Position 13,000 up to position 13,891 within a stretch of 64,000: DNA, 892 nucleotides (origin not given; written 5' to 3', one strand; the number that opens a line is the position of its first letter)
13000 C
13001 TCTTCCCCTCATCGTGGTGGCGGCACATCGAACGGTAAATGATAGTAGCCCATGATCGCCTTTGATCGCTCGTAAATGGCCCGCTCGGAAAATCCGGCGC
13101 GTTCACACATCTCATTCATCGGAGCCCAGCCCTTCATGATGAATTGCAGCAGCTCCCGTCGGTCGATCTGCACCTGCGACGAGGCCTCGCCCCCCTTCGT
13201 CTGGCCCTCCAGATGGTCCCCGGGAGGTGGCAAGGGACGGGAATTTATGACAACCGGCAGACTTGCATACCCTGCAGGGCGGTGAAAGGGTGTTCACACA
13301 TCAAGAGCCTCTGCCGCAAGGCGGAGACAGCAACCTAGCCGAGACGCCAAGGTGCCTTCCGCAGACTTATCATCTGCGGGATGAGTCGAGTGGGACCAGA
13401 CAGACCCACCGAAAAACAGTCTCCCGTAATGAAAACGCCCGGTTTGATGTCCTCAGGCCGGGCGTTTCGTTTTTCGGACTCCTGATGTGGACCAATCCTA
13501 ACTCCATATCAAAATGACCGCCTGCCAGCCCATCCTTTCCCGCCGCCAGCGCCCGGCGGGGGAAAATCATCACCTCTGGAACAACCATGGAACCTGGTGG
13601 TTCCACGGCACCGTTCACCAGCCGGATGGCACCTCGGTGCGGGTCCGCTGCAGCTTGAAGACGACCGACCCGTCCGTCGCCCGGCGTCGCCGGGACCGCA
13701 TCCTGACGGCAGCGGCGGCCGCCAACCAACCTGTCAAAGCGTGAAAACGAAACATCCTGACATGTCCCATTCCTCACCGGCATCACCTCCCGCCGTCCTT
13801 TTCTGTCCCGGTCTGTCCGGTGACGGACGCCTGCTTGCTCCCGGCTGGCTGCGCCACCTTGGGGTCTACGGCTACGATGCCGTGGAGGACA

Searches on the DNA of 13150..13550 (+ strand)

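Call 95: search_rna_families(source=window, start=13150, end=13550, threshold=evalue, max_evalue=10, show_alignments=2)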
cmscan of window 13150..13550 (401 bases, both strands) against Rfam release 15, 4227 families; matches with E-value up to 10: 3.
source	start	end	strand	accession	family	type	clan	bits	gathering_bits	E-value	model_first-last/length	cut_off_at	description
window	13293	13428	+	RF01725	SAM-I-IV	Cis-reg; riboswitch;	CL00012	27.6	41.1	0.019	1-99/99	no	SAM-I/IV (S-adenosyl methionine) riboswitch aptamer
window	13428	13475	-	RF02063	STnc350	Gene; sRNA;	-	14.1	60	6.7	28-64/68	no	Salmonella enterica sRNA STnc350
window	13424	13515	-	RF02067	STnc310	Gene; sRNA;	-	13.9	40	6.2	1-61/61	no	Salmonella enterica sRNA STnc310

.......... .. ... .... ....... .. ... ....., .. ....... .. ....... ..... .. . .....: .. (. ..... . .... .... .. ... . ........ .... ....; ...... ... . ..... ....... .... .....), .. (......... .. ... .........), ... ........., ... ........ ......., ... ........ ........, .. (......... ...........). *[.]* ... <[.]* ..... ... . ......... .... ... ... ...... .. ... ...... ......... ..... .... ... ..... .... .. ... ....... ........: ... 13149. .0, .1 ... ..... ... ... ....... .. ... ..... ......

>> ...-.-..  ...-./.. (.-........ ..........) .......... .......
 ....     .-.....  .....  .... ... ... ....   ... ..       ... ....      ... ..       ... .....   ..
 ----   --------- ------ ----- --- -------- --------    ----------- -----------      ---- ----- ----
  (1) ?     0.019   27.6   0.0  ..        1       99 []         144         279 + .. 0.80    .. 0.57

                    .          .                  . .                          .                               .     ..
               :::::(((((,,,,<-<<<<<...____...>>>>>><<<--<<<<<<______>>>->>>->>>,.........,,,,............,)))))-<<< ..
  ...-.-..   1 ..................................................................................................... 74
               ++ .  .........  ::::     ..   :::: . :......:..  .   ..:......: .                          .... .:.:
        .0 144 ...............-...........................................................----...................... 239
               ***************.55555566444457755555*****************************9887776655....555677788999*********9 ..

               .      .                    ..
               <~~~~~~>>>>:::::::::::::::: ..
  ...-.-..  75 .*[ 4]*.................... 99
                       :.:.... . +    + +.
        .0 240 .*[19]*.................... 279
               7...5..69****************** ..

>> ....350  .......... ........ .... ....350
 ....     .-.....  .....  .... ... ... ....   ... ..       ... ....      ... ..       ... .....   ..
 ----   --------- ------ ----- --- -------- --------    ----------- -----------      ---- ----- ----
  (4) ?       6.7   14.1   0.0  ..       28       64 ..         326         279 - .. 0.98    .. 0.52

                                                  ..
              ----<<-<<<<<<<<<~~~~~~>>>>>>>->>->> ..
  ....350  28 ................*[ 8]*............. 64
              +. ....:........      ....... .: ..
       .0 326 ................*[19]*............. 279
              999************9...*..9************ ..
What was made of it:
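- On SAM-I/IV riboswitch (Rfam RF01725): Core motifs are present (call 95).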

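Call 101: build_rna_model(alignment_id=A7, structure=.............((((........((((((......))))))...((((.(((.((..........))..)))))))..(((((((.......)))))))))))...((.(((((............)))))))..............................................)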
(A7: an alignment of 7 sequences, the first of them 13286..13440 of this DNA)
Model R1 built from alignment A7 (7 sequences, 181 columns); structure: as given.
model positions 158; base pairs 33; branch points 3; effective number of sequences 2.61; information 0.59 bits per position. Calibrated on 0.2 Mb of random sequence (short: E-values are rough).
structure used (alignment columns):
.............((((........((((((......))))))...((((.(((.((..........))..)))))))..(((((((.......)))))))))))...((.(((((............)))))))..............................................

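Call 102: search_with_rna_model(model_id=R1, sources=[window, L001, L002, L004, L005, L006, L009, L010, L012, L013, L014, L015, L016, L017, L018, L019, L020, L021, L022, L023, L024, L025, L026, L027, L028, L029, L030, L031, L032, L033, L034, L035, L036, L037, L038, L039, L040, L041, L042, L043, L044, L045, L046, L047, L048, L049, L050, L051, L052, L053, L054, L055, L056, L057, L058, L059, L060, L061, L062, L063, L064, L066, L067, L068, L069, L070, L071, L072, L073, L074, L075, L076, L077, L078, L079, L081, L082, L083, L084, L085, L086, L087, L088, L089, L176, L178], max_evalue=1)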
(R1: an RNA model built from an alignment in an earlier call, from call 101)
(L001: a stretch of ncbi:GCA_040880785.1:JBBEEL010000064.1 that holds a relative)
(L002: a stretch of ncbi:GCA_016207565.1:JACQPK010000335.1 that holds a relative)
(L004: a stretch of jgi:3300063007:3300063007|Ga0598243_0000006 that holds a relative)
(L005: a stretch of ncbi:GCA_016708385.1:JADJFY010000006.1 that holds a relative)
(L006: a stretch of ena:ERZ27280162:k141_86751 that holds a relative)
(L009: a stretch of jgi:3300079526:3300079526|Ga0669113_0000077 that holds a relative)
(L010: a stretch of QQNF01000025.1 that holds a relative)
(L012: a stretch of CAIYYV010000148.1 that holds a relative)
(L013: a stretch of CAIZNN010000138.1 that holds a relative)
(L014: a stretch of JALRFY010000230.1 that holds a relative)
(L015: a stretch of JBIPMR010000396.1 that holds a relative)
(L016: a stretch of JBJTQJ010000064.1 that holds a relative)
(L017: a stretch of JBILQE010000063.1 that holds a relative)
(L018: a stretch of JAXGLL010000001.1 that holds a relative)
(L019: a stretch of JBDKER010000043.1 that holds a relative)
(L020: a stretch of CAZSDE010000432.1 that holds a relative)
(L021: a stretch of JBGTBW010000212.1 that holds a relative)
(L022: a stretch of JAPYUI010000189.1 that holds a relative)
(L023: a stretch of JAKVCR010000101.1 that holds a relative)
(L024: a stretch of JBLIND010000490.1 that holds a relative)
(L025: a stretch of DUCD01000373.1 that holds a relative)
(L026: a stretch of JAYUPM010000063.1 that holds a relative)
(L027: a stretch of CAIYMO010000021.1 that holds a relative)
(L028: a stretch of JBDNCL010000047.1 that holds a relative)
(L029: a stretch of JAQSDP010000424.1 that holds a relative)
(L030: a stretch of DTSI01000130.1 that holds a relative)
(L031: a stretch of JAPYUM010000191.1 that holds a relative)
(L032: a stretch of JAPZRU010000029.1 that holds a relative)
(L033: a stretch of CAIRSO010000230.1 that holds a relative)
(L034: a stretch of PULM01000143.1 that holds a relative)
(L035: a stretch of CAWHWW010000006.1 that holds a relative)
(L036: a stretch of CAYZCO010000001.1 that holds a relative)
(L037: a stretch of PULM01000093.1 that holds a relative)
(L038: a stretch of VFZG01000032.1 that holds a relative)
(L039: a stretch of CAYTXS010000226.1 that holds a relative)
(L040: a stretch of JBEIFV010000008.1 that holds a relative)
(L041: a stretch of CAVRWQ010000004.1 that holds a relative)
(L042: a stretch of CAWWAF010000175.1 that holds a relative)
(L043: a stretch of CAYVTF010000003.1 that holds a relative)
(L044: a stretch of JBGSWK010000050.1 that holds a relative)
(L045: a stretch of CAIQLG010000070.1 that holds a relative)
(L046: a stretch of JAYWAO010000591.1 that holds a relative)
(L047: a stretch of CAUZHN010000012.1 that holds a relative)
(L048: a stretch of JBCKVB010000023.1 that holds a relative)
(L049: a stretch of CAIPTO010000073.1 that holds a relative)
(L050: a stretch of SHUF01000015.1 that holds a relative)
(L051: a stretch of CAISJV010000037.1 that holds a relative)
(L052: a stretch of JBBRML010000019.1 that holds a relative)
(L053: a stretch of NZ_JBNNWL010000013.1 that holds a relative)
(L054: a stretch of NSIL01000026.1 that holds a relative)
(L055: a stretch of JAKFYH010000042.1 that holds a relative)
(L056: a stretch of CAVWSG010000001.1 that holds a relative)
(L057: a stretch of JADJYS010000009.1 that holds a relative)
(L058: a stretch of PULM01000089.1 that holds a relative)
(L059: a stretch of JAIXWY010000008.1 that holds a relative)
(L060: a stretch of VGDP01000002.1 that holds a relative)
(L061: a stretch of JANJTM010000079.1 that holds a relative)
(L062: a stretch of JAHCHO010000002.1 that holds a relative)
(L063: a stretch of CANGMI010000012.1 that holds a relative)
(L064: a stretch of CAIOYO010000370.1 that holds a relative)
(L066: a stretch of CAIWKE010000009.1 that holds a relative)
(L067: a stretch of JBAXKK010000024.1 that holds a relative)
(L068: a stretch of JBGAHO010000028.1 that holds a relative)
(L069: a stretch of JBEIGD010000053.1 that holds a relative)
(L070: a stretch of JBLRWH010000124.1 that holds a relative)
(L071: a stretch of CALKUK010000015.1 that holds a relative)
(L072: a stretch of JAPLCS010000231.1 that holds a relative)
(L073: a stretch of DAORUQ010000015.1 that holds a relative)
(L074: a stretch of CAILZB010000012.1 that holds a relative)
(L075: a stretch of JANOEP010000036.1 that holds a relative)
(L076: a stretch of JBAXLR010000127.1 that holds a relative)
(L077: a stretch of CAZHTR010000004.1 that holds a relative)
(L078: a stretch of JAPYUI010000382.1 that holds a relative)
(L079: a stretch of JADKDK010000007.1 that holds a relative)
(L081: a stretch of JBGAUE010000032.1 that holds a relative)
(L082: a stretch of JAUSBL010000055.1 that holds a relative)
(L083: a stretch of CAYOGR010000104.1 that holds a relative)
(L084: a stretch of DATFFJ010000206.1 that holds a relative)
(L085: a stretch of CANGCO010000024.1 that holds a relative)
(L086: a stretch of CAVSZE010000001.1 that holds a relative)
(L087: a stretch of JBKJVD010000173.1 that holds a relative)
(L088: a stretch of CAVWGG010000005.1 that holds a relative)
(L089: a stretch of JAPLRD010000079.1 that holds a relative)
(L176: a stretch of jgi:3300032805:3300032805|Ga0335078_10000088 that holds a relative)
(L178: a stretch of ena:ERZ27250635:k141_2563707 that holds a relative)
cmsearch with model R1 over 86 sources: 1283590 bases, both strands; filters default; matches with E-value up to 1: 29.
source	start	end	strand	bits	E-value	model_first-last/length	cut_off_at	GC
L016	1070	1224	+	162.3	5.3e-46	1-158/158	no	0.63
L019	7739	7894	+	157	2.1e-44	1-158/158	no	0.62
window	13292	13447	+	151.1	1.2e-42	1-158/158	no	0.56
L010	7485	7640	+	148.8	5.9e-42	1-158/158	no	0.58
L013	3502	3654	+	148.3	8.2e-42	1-158/158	no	0.6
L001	4153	4305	+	122.7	3.7e-34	1-158/158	no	0.61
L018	7262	7425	+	100.1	2.2e-27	1-158/158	no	0.64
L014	2277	2431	+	98.5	6.5e-27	1-158/158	no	0.65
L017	7534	7695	+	98.1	8.8e-27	1-158/158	no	0.6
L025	7477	7633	+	92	5.6e-25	1-158/158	no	0.44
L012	7528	7678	+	70.5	1.5e-18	1-158/158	no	0.58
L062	7877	8020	+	60.8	1.2e-15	1-158/158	no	0.64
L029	6033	6183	+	54.7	8.4e-14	1-158/158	no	0.5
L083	255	415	+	47.9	8.9e-12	1-158/158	no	0.54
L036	7954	8088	+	47.4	1.3e-11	1-158/158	no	0.52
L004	4546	4683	+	46.2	3e-11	1-158/158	no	0.62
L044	5938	6088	+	45.2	5.7e-11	1-158/158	no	0.52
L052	7768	7907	+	38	8e-09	1-158/158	no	0.6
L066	8008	8128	+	36.7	2.1e-08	1-158/158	no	0.6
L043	7951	8093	+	36.3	2.7e-08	1-158/158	no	0.52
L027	7584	7724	+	35.1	5.9e-08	1-158/158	no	0.6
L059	6471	6625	+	34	1.3e-07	1-158/158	no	0.6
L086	12813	12945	+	25.1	5.9e-05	1-158/158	no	0.67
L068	7927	8046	+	24.1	0.00012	1-158/158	no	0.63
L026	913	1083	+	20.6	0.0013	1-158/158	no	0.6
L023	1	100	+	19.3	0.0034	47-158/158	5'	0.65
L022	1381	1527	+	18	0.008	1-158/158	no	0.65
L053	2432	2601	+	14.8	0.072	1-158/158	no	0.64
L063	8956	8979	+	11.1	0.94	41-64/158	no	0.62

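Call 105: search_with_rna_model(model_id=R1, sources=[window, L001, L004, L012, L013, L014, L016, L017, L018, L019, L025, L062, L029, L083, L036, L044, L052, L066, L043, L027, L059, L086, L068, L026, L022, L010], max_evalue=0.001, make_alignment=true)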
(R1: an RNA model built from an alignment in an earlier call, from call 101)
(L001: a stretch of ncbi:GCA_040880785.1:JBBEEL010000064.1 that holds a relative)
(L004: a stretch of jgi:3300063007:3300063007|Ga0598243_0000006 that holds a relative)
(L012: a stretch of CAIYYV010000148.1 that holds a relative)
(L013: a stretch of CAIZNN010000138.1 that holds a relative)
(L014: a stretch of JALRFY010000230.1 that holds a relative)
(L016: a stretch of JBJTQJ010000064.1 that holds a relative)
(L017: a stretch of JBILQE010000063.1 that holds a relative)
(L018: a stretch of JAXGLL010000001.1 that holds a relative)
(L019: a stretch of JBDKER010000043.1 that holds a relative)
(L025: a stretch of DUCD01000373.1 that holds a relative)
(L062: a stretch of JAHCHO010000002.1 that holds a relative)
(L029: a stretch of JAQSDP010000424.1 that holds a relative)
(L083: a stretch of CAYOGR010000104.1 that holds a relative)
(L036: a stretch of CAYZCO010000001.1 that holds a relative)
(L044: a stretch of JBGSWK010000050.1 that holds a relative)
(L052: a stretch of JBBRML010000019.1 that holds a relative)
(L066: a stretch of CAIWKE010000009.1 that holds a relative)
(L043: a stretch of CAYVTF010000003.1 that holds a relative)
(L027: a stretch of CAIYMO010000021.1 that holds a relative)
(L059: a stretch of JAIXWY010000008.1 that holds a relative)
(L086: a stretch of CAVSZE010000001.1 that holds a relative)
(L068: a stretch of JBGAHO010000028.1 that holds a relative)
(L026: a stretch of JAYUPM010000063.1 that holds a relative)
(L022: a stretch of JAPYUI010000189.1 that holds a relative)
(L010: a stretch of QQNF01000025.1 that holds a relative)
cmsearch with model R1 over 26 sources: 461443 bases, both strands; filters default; matches with E-value up to 0.001: 25.
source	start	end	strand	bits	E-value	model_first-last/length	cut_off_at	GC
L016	1070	1224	+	162.3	1.9e-46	1-158/158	no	0.63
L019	7739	7894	+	157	7.4e-45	1-158/158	no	0.62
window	13292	13447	+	151.1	4.3e-43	1-158/158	no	0.56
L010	7485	7640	+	148.8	2.1e-42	1-158/158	no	0.58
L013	3502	3654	+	148.3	3e-42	1-158/158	no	0.6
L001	4153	4305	+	122.7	1.3e-34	1-158/158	no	0.61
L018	7262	7425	+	100.1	7.9e-28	1-158/158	no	0.64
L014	2277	2431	+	98.5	2.4e-27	1-158/158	no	0.65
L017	7534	7695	+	98.1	3.2e-27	1-158/158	no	0.6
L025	7477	7633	+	92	2e-25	1-158/158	no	0.44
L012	7528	7678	+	70.5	5.5e-19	1-158/158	no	0.58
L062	7877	8020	+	60.8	4.4e-16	1-158/158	no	0.64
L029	6033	6183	+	54.7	3e-14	1-158/158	no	0.5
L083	255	415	+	47.9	3.2e-12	1-158/158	no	0.54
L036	7954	8088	+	47.4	4.5e-12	1-158/158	no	0.52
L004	4546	4683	+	46.2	1.1e-11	1-158/158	no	0.62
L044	5938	6088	+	45.2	2.1e-11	1-158/158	no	0.52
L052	7768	7907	+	38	2.9e-09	1-158/158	no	0.6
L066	8008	8128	+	36.7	7.4e-09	1-158/158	no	0.6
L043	7951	8093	+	36.3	9.7e-09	1-158/158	no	0.52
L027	7584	7724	+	35.1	2.1e-08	1-158/158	no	0.6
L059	6471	6625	+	34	4.8e-08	1-158/158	no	0.6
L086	12813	12945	+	25.1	2.1e-05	1-158/158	no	0.67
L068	7927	8046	+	24.1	4.4e-05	1-158/158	no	0.63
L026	913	1083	+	20.6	0.00048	1-158/158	no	0.6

Alignment A8: 25 matches aligned to the model, 232 columns, each read 5' to 3' on its own strand. Consensus structure (alignment columns), stored with it:
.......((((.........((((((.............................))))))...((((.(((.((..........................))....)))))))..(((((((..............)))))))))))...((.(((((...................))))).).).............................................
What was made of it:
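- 13292..13428 (+): SAM-I/IV-type riboswitch aptamer (variant with inserted hairpins). My own covariance model finds it upstream of the module in 25 loci of the genome set (24 genome loci plus the window; seven are the model's own seeds) (calls 101, 102, 105).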

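Call 106: search_with_rna_model(model_id=R1, sources=[L096, L097, L098, L099, L100, L101, L102, L103, L104, L105, L106, L107, L108, L109, L110, L111, L112, L113, L114, L115, L116, L117, L118, L119, L120, L121, L122, L123, L124, L125, L126, L127, L128, L129, L130, L131, L132, L133, L134, L135, L136, L137, L138, L139, L140, L141, L142, L143, L144, L145, L146, L147, L148, L149, L150, L151, L152, L153, L154, L155, L156, L157, L158, L159, L160, L161, L162, L163, L164, L165, L166, L167, L168, L169, L170, L171, L172, L173, L174, L175, L092, L093, L094, L095], max_evalue=0.1)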
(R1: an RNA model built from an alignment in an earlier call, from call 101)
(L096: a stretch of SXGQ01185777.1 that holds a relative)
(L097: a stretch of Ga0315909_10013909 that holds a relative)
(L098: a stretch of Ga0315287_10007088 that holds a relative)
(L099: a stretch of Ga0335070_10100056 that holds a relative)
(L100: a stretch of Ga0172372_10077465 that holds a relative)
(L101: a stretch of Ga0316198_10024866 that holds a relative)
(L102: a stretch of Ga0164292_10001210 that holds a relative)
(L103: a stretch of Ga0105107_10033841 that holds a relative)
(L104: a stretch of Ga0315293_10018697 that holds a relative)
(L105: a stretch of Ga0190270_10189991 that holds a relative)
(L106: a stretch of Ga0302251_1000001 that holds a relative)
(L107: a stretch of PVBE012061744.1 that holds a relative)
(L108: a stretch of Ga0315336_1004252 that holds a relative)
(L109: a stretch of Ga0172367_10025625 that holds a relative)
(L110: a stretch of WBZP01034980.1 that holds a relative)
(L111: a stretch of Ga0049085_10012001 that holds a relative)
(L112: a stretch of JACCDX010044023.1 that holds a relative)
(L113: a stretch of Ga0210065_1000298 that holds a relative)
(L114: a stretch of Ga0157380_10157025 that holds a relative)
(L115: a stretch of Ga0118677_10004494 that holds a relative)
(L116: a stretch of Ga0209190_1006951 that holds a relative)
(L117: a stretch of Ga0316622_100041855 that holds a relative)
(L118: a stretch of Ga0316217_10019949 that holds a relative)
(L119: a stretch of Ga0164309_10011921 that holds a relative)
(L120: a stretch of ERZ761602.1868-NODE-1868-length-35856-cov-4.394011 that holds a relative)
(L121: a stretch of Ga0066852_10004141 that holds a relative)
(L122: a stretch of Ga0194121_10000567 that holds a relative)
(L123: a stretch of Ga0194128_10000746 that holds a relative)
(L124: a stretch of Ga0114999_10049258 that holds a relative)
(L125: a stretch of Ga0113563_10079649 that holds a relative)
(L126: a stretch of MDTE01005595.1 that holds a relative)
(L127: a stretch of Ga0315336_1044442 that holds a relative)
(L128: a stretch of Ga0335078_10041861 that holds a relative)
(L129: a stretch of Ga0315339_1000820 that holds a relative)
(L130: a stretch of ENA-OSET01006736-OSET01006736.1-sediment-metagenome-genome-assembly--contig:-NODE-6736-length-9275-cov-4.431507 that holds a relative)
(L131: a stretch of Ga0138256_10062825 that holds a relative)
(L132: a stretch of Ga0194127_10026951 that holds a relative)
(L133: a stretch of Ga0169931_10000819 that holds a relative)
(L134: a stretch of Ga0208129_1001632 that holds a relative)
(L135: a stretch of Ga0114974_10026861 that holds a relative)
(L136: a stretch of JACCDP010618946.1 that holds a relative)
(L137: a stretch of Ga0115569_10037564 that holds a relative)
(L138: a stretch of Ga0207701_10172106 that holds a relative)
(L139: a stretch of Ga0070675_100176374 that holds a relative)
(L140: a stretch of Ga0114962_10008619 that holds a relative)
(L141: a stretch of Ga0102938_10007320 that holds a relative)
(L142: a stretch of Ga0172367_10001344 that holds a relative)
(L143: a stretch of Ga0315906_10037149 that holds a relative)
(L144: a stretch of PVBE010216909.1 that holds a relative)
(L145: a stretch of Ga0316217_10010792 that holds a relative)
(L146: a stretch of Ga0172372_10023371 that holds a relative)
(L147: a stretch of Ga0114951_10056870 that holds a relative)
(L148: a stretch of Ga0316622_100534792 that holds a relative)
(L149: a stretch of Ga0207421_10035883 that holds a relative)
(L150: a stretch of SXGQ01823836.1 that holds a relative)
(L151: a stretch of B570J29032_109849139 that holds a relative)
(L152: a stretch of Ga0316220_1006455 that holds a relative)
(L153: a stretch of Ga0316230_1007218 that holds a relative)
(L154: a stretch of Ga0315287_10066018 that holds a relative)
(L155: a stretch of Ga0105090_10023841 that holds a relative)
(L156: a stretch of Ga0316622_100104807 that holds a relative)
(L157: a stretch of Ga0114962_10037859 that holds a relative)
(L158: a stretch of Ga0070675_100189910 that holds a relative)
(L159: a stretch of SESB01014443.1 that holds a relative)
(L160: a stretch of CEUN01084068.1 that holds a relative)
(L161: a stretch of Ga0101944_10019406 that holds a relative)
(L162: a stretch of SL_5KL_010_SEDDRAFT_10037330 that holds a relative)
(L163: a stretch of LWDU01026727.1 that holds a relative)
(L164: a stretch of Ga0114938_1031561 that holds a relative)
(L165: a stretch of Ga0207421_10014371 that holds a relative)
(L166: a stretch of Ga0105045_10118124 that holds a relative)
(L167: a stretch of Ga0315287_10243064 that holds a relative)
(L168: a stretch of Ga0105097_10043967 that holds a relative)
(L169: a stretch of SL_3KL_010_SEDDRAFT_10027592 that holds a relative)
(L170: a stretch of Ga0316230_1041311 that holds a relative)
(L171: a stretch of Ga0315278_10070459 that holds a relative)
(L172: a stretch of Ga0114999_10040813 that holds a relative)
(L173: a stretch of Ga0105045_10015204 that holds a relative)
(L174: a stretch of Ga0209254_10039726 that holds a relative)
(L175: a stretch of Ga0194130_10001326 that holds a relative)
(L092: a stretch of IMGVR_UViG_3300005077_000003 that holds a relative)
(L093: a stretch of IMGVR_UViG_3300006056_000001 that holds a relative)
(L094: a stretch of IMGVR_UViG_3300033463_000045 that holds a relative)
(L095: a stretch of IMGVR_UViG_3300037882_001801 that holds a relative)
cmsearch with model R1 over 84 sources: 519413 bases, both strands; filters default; matches with E-value up to 0.1: 8.
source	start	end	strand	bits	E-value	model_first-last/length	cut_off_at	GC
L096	1442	1594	+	99.1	1.7e-27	1-158/158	no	0.61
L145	1089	1219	+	50.1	8.1e-13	1-158/158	no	0.65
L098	2555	2693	+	48.6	2.3e-12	1-158/158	no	0.6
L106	2579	2737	+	45.8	1.6e-11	1-158/158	no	0.6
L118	135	263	+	42.7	1.4e-10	1-158/158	no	0.6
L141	1248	1375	+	29.3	1.3e-06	1-158/158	no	0.65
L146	733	844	+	22.3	0.00017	1-158/158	no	0.62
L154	24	51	+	13.8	0.059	39-66/158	no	0.71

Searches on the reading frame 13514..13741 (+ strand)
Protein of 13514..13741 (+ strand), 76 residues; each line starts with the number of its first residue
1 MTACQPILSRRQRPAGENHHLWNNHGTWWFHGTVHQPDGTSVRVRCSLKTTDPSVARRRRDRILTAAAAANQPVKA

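Call 48: search_protein_families(library=ncbifam, proteins=[window:13514-13741:+], max_evalue=0.01)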
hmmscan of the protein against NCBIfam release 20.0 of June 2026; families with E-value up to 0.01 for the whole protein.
window:13514-13741:+ (76 aa): 0 families

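Call 49: search_protein_families(library=pfam, proteins=[window:13514-13741:+], max_evalue=0.01)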
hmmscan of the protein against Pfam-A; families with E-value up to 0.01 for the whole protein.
window:13514-13741:+ (76 aa): 1 family
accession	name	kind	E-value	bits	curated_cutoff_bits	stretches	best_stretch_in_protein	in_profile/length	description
PF20172.3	DUF6538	-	0.0011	19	27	1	43-66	27-50/60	Domain of unknown function (DUF6538)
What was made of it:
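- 13514..13744 (+): g0: conserved 76-aa ORF (motif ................RRRD), function unknown. The only family match is a weak one to DUF6538, 19 bits against 27 (call 49).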
